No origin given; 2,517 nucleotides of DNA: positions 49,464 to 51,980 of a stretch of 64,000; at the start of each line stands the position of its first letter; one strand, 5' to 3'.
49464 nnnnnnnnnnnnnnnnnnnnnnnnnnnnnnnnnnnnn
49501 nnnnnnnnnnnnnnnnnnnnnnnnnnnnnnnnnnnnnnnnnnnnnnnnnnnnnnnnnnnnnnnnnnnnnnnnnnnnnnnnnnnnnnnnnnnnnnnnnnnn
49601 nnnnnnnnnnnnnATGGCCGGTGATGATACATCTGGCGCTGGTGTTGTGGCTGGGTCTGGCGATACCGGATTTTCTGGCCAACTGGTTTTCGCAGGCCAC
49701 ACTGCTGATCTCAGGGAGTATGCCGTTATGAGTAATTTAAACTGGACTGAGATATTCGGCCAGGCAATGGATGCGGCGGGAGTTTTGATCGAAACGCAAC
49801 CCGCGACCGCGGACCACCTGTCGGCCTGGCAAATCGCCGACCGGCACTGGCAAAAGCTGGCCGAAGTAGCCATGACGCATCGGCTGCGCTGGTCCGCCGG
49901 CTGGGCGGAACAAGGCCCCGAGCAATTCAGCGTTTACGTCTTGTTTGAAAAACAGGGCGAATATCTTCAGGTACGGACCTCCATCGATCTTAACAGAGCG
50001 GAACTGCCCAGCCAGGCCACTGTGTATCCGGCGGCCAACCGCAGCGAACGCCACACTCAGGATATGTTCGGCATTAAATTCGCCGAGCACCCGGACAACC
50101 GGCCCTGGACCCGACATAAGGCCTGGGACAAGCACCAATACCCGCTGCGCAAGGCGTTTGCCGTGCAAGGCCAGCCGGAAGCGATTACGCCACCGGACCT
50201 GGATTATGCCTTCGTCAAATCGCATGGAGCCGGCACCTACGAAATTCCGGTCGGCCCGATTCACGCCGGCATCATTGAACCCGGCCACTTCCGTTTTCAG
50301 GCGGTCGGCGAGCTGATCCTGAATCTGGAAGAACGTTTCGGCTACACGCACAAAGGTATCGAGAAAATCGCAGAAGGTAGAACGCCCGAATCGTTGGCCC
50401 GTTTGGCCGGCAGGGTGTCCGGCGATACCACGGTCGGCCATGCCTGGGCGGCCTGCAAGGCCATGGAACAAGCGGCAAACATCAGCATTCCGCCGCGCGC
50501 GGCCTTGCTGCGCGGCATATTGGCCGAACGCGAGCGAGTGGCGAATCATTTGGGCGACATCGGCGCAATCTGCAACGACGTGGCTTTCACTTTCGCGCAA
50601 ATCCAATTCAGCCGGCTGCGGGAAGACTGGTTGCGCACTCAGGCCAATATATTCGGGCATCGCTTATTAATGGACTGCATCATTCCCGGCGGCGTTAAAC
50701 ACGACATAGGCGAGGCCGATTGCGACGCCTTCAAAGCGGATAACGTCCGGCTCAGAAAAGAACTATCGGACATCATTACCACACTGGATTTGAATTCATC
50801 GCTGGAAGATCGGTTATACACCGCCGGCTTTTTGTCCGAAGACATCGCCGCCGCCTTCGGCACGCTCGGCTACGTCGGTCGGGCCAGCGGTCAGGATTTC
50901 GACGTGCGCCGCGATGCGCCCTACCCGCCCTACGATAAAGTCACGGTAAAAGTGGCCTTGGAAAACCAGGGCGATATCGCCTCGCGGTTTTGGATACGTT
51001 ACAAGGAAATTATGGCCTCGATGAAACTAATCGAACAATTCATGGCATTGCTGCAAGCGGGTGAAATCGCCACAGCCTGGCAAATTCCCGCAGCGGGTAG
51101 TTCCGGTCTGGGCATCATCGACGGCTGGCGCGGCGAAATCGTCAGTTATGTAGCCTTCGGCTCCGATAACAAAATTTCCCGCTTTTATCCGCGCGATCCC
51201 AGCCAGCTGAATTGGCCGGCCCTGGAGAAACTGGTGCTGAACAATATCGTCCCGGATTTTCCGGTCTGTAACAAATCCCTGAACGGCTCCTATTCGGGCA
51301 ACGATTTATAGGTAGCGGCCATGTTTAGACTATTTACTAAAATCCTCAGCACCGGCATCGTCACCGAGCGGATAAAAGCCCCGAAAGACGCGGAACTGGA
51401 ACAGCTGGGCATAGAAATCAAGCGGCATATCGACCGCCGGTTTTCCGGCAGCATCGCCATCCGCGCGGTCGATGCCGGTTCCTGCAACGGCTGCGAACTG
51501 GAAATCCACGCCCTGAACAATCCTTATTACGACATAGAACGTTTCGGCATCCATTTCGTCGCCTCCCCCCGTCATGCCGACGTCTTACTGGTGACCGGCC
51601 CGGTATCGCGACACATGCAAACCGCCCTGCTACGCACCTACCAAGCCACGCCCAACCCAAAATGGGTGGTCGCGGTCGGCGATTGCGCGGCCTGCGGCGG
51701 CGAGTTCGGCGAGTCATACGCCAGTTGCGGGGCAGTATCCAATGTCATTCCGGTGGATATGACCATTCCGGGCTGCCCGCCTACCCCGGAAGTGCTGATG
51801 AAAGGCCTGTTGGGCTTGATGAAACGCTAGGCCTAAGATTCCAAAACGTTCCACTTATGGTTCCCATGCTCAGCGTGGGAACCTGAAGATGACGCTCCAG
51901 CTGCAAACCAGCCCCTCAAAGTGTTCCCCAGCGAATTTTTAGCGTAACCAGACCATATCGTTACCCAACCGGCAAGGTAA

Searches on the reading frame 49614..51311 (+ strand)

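Call 63: search_protein_families(library=pfam, proteins=[window:49614-51311:+], max_evalue=0.00001)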
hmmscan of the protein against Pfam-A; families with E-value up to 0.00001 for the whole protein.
window:49614-51311:+ (565 aa): 3 families
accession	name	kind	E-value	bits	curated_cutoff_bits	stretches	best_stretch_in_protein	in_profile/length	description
PF00346.24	Complex1_49kDa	-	3.6e-33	115.2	24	1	332-487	11-166/271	Respiratory-chain NADH dehydrogenase, 49 Kd subunit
PF00329.25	Complex1_30kDa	-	1.7e-19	71.1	22.5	1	93-187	28-123/124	Respiratory-chain NADH dehydrogenase, 30 Kd subunit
PF00374.24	NiFeSe_Hases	-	2.5e-09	37.1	25.8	1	247-313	1-67/508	Nickel-dependent hydrogenase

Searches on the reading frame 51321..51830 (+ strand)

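Call 63: search_protein_families(library=pfam, proteins=[window:51321-51830:+], max_evalue=0.00001)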
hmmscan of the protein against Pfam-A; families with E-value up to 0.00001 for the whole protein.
window:51321-51830:+ (169 aa): 1 family
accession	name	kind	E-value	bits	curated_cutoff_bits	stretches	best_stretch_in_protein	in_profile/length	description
PF01058.29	Oxidored_q6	-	9.4e-34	116.3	27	1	55-164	1-126/128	NADH ubiquinone oxidoreductase, 20 Kd subunit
